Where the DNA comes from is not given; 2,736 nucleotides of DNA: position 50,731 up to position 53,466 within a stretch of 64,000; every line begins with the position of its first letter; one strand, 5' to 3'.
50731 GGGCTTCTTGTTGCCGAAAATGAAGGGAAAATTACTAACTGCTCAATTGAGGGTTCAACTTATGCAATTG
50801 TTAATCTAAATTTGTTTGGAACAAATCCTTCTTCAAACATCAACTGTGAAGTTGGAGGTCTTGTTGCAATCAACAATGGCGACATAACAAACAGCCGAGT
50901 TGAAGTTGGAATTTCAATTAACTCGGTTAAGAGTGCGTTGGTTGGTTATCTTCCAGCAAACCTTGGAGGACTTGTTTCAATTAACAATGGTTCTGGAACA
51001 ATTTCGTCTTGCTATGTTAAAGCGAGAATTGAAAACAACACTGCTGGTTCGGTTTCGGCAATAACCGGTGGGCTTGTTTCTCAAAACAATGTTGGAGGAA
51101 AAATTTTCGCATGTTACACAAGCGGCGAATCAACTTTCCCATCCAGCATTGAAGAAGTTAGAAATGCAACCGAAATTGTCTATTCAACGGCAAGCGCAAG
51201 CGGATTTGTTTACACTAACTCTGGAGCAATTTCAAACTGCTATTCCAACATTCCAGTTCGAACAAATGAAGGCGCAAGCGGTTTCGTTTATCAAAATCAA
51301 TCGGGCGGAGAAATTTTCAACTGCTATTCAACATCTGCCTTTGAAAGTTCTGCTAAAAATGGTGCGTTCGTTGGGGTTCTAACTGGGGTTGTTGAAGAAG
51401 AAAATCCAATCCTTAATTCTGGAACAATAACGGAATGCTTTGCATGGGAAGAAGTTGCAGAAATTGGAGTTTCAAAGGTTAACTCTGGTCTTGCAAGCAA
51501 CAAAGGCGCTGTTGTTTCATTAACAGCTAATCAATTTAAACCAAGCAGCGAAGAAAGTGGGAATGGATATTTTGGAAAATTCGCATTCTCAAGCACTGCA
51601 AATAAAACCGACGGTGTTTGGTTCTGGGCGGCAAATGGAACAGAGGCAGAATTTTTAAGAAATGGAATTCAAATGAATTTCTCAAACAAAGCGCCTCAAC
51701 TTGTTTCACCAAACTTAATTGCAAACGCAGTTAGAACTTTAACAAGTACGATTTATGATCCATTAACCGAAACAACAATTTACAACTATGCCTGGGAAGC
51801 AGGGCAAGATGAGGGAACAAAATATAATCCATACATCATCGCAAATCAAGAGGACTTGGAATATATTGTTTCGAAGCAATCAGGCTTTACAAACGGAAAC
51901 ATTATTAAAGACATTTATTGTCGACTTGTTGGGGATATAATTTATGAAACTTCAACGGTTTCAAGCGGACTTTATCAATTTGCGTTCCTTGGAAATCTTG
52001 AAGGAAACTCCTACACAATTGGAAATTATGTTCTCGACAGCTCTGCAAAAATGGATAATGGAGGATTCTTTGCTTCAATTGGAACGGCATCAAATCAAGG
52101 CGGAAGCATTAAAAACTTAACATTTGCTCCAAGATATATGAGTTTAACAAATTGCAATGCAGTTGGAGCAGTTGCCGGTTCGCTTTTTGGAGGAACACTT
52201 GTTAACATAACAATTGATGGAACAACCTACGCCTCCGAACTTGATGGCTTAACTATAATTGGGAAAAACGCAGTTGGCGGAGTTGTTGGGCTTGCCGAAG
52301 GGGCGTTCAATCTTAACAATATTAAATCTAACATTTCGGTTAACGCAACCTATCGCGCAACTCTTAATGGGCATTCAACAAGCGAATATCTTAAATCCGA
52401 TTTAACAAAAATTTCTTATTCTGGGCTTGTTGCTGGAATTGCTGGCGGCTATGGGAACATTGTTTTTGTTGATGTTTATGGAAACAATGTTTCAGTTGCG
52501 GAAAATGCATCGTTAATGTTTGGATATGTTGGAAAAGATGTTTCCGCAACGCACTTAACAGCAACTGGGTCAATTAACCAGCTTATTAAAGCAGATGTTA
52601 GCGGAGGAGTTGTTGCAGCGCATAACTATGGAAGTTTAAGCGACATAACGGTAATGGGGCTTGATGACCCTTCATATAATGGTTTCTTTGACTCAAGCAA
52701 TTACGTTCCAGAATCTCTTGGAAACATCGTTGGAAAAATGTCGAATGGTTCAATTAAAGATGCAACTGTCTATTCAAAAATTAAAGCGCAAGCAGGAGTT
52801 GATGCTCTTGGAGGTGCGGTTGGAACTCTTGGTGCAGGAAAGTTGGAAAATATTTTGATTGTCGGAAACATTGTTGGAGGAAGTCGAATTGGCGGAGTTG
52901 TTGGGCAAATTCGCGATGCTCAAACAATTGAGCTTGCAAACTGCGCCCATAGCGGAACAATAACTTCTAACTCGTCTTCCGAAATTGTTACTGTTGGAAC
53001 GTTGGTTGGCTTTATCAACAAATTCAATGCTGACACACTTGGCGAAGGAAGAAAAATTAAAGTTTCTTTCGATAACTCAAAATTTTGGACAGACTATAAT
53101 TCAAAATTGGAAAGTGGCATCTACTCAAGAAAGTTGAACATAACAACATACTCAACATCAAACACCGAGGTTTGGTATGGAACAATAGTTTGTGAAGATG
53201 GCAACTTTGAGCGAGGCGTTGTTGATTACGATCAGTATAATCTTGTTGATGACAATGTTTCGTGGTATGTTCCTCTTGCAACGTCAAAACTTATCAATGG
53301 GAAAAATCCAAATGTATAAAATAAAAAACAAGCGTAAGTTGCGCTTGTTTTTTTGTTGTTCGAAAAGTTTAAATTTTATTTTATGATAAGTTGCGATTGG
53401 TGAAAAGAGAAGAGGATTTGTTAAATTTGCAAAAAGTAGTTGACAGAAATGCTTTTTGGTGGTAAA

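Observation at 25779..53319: Two-gene operon of giant paralogous lipoproteins (5,893 aa + 3,272 aa) filling 43% of the window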

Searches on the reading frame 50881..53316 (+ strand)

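Call 25: search_protein_families(library=pfam, proteins=[window:50881-53316:+], max_evalue=1)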
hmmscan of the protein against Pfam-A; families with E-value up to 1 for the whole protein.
window:50881-53316:+ (812 aa): 1 family
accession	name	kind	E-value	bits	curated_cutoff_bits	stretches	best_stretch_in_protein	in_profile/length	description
PF07581.17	Glug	-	0.11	13.4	20.5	1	27-50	4-27/28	The GLUG motif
